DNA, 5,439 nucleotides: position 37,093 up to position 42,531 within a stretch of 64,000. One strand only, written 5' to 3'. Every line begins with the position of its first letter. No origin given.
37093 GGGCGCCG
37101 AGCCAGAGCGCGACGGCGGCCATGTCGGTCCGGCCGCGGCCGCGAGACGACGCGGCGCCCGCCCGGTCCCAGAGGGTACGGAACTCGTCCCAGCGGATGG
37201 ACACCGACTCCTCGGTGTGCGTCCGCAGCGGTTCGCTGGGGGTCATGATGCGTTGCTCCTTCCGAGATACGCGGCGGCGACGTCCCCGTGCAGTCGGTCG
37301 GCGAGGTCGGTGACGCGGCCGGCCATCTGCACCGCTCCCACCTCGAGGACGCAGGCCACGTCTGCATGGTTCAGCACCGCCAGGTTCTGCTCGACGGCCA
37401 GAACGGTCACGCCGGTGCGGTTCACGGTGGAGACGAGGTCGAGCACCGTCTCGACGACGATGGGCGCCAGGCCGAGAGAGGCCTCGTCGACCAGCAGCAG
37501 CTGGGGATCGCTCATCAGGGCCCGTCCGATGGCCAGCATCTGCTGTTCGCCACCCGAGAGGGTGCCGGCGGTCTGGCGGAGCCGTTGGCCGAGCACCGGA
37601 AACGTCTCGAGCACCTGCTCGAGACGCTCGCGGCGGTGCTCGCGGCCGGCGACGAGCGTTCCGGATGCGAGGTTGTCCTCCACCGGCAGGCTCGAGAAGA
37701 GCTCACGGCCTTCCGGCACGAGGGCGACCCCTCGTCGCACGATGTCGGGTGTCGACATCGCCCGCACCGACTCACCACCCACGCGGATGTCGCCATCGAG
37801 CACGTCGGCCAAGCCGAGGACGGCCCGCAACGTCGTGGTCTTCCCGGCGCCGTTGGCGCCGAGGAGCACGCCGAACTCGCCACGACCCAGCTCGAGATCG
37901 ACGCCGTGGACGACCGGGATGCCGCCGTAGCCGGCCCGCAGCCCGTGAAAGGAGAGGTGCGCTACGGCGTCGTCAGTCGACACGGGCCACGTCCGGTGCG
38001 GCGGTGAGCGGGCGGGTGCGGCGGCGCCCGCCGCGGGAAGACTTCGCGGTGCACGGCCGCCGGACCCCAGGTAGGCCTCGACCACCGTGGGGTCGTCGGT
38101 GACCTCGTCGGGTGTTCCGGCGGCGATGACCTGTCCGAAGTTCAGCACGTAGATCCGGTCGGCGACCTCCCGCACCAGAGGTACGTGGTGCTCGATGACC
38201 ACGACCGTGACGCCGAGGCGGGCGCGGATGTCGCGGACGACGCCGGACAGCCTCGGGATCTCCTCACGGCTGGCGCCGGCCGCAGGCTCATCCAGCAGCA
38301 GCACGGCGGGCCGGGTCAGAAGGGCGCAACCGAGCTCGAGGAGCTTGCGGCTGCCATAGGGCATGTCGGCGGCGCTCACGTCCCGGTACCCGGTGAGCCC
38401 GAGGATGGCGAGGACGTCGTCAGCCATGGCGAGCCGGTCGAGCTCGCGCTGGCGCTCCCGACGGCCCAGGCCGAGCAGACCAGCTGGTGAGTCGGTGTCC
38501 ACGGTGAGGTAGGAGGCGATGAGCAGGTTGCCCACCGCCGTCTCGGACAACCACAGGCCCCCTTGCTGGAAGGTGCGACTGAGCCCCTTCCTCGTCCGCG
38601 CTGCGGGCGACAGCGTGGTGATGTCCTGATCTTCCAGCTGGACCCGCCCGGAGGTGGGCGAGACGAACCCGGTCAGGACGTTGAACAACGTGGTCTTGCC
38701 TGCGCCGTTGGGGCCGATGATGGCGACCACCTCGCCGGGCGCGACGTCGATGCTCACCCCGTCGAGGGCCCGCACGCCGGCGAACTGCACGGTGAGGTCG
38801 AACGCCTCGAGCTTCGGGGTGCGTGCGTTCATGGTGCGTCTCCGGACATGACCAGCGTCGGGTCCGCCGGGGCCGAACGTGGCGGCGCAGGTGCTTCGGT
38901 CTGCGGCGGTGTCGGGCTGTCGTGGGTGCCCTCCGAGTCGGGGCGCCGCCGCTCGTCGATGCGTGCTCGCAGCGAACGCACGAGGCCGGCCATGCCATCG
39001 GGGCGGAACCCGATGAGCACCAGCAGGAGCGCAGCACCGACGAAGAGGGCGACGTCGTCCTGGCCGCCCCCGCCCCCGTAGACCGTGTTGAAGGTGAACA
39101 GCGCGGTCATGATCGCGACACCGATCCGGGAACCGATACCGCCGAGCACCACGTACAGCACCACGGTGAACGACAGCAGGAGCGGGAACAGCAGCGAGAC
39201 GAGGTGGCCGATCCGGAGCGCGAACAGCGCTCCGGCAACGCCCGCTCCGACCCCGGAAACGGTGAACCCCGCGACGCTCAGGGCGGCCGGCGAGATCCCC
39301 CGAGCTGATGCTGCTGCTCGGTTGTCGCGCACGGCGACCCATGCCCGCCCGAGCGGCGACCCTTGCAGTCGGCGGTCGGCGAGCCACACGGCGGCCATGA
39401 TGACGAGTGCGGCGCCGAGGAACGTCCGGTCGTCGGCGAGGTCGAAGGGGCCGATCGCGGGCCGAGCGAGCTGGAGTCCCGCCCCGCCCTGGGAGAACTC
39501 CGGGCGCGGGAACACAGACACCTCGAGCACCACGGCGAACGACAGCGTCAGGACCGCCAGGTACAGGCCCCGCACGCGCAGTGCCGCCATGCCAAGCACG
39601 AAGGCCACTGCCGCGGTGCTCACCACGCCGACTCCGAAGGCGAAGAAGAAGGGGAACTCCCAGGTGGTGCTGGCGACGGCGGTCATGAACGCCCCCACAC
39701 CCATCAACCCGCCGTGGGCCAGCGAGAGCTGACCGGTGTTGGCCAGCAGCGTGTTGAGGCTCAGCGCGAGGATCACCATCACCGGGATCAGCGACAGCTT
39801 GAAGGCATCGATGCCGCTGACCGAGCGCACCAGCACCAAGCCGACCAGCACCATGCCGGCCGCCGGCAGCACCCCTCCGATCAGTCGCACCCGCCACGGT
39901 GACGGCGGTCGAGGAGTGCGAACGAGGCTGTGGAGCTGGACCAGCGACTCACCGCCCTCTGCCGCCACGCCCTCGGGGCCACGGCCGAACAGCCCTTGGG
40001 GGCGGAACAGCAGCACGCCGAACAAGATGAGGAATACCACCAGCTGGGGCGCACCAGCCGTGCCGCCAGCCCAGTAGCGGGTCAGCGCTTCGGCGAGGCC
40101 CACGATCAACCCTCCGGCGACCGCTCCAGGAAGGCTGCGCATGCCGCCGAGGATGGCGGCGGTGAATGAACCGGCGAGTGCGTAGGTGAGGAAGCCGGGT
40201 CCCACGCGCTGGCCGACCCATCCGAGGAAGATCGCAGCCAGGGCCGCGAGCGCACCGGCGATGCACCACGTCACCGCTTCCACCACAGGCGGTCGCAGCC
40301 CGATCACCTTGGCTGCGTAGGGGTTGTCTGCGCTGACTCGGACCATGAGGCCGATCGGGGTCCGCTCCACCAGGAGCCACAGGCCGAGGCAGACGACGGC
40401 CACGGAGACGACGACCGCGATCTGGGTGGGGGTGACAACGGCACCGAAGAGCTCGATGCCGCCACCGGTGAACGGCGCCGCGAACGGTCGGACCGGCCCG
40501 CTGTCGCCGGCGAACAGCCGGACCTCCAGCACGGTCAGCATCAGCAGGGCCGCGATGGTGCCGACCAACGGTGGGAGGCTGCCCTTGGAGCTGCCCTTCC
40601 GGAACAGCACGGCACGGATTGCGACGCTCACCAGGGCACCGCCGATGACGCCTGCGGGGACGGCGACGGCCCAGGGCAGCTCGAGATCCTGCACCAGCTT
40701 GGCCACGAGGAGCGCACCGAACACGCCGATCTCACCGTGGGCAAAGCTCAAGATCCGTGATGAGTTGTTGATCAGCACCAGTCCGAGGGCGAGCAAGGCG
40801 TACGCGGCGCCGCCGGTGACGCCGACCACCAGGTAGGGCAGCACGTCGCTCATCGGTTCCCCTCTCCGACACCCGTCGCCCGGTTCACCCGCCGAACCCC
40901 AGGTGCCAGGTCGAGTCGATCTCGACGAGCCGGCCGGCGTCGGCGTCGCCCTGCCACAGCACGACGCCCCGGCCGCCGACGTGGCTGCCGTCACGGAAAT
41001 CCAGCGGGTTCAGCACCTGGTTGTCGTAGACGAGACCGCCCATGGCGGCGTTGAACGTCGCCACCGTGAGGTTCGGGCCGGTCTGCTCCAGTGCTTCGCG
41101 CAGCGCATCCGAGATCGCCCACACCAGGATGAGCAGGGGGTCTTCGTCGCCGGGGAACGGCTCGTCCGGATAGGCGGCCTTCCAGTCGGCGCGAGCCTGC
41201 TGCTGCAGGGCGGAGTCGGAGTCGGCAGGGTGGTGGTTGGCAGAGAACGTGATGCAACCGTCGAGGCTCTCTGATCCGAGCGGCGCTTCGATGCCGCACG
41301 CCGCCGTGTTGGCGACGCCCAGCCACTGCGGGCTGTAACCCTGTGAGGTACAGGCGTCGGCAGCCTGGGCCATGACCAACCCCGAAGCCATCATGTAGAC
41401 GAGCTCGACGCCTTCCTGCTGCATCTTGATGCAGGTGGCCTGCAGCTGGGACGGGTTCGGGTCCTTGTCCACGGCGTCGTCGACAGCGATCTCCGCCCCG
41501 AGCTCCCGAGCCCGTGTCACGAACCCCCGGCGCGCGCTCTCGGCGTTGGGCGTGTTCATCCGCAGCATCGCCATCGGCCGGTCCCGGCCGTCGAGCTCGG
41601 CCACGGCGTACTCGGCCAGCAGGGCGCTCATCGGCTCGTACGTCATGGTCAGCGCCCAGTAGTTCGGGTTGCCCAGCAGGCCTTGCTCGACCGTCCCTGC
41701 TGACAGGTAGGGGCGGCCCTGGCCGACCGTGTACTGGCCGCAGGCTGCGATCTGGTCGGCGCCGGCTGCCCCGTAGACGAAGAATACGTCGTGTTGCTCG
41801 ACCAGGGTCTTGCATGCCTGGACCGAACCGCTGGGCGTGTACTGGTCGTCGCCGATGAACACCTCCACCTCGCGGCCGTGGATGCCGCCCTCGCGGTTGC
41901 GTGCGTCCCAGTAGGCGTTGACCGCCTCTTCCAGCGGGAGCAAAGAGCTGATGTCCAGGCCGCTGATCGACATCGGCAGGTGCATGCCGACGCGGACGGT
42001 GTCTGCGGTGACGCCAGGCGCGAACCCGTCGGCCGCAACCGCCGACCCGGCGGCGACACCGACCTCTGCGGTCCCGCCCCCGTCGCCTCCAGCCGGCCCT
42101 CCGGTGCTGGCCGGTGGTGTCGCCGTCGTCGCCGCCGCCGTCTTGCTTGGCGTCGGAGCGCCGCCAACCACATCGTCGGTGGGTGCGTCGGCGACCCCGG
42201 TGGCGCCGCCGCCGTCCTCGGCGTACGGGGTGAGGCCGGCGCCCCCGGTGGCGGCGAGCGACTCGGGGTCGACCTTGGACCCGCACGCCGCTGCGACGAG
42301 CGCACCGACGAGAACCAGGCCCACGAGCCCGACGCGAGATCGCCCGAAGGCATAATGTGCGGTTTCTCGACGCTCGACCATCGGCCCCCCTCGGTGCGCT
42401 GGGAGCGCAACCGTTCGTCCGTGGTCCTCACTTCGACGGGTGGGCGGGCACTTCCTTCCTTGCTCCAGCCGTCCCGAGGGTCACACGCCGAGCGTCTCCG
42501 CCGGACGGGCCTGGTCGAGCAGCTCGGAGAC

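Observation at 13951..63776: A 24-bp palindrome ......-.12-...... at nine promoter-proximal sites defines a candidate TetR regulon joining mce, mkl and the catabolic genes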

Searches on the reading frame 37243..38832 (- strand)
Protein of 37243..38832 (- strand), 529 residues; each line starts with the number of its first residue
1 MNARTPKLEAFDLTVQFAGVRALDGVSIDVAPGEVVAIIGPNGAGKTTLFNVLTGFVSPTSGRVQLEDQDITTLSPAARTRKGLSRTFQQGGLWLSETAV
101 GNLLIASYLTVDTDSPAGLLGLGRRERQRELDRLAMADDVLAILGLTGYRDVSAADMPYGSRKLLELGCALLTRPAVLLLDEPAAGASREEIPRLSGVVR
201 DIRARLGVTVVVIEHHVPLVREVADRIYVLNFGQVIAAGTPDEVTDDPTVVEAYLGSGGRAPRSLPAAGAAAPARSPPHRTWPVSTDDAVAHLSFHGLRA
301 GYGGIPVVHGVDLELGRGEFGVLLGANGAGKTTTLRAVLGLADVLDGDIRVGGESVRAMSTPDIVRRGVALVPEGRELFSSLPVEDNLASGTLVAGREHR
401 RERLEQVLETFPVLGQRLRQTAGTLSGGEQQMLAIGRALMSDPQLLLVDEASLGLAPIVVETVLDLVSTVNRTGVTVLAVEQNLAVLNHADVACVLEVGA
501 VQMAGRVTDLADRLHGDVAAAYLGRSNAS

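Call 11: search_protein_families(library=pfam, proteins=[window:37243-38832:-])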
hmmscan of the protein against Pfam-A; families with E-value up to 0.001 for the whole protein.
window:37243-38832:- (529 aa): 16 families
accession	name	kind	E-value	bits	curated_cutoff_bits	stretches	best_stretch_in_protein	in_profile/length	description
PF00005.33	ABC_tran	-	3.8e-56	189.9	25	2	23-184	1-136/137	ABC transporter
PF13304.12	AAA_21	-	2.9e-18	67.4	27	2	322-374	3-55/304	AAA domain, putative AbiEii toxin, Type IV TA system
PF12399.14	BCA_ABC_TP_C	-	2.8e-11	43.2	25.5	1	234-258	1-25/27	Branched-chain amino acid ATP-binding cassette transporter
PF13476.12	AAA_23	-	2.9e-09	38.3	27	1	18-54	5-40/201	AAA domain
PF13401.12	AAA_22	-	8.3e-08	33.1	27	1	319-478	6-119/130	AAA domain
PF13555.12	AAA_29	-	3.5e-07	30.3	27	0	23-54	12-43/61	P-loop containing region of AAA domain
PF13604.12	AAA_30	-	1.6e-06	28.4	27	0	34-86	19-64/191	AAA domain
PF02463.25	SMC_N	-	1e-05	25.5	40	0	32-53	22-44/220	RecF/RecN/SMC N terminal domain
PF13514.12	AAA_27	-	2.1e-05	24.7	22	0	311-341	19-49/206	AAA domain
PF01926.29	MMR_HSR1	-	4.7e-05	23.9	21.9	0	36-79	2-39/113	50S ribosome-binding GTPase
PF13175.12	AAA_15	-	7.5e-05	22.9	32.1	0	21-71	12-65/374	AAA ATPase domain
PF13245.12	AAA_19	-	9.8e-05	23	25.1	0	31-87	9-60/134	AAA domain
PF13481.12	AAA_25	-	0.00012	22.2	27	0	31-53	31-53/195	AAA domain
PF13521.12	AAA_28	-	0.00031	21.5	27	0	36-54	2-20/164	AAA domain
PF25199.1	nSTAND_NTPase5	-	0.00049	20.4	34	0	318-338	41-61/145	Novel STAND NTPase 5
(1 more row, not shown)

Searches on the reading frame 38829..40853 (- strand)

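Call 11: search_protein_families(library=pfam, proteins=[window:38829-40853:-])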
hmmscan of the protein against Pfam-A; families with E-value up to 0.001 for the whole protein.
window:38829-40853:- (674 aa): 1 family
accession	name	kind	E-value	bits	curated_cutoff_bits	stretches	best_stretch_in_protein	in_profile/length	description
PF02653.21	BPD_transp_2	-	9.9e-60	202.4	26.8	2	353-612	6-267/269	Branched-chain amino acid transport system / permease component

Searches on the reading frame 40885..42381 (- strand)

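Call 11: search_protein_families(library=pfam, proteins=[window:40885-42381:-])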
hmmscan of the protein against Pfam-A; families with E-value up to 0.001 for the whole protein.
window:40885-42381:- (498 aa): 1 family
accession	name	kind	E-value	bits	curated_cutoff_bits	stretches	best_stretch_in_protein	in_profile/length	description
PF13458.12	Peripla_BP_6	-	8.5e-42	144.5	31.7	1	128-479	1-339/343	Periplasmic binding protein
